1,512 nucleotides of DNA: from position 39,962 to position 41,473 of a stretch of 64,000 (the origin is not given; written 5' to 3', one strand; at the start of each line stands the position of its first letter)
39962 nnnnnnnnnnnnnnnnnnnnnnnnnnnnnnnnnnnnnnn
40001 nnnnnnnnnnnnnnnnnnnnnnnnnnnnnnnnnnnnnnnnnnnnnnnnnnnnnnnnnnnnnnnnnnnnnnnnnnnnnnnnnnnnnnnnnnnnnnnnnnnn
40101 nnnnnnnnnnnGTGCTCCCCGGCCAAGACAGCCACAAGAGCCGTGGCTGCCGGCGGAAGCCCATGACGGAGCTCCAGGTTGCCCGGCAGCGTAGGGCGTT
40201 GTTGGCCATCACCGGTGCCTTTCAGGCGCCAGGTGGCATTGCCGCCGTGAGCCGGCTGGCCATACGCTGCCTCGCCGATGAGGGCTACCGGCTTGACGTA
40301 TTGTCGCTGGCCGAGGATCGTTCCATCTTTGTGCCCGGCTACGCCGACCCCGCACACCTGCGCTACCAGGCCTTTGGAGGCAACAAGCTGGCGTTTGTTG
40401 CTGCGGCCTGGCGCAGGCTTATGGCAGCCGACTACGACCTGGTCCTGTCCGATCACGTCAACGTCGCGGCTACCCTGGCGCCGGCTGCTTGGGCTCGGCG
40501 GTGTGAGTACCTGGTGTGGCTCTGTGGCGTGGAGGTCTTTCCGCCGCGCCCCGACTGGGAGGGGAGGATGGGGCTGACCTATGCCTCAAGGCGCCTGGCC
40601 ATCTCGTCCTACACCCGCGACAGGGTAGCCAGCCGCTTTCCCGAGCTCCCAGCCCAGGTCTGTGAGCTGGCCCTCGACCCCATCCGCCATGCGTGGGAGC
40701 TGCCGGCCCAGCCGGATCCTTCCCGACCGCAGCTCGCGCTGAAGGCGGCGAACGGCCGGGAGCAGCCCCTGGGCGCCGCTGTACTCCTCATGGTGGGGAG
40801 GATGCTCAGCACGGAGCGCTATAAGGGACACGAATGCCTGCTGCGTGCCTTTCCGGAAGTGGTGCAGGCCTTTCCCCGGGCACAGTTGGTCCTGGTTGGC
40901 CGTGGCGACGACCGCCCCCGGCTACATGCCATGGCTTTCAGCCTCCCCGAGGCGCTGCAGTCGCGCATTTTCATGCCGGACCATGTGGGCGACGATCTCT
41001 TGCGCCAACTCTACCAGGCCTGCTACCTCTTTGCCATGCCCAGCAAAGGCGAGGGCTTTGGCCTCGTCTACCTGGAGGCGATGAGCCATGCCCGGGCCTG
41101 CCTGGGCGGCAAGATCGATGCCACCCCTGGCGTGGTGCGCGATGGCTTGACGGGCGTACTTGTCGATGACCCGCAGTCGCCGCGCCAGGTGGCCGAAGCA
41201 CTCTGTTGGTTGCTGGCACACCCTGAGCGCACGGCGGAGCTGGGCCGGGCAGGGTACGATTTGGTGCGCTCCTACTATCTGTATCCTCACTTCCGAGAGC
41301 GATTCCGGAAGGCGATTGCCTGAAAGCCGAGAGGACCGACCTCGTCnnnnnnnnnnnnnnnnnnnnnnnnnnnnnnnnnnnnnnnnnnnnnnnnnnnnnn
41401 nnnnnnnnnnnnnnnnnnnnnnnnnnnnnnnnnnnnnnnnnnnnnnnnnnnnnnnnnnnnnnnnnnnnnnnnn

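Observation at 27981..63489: A 35-kb, 26-gene single-strand glycan operon that encodes its own specialised NusG paralog as first gene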

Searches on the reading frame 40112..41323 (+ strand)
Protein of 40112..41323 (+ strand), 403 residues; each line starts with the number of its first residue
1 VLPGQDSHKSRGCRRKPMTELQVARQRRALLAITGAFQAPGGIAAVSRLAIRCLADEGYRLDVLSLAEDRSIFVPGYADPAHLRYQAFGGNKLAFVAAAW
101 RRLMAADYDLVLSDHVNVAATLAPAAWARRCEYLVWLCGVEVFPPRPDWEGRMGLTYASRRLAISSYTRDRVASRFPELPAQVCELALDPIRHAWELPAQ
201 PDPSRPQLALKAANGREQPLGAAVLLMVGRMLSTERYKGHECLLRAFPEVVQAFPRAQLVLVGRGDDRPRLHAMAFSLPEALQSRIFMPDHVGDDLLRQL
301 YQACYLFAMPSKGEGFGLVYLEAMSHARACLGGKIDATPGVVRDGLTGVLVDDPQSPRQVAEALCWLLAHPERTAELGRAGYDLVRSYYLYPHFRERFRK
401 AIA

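Call 5: search_protein_families(library=pfam, proteins=[window:40112-41323:+], max_evalue=0.01)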
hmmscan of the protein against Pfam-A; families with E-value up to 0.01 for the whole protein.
window:40112-41323:+ (403 aa): 5 families
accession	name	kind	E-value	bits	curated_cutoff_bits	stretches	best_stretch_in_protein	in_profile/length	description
PF13692.12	Glyco_trans_1_4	-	8.8e-29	101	27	1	224-369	3-141/142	Glycosyl transferases group 1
PF00534.26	Glycos_transf_1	-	1.1e-24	87.4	26.4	1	221-382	14-170/172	Glycosyl transferases group 1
PF20706.3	GT4-conflict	-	1.7e-08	34.4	26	1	193-326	164-304/385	Family 4 Glycosyltransferase in conflict systems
PF13439.12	Glyco_transf_4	-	2.4e-05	24.8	28.5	1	40-177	1-153/170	Glycosyltransferase Family 4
PF13579.12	Glyco_trans_4_4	-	0.0014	19.4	29.7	1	41-162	1-132/158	Glycosyl transferase 4-like domain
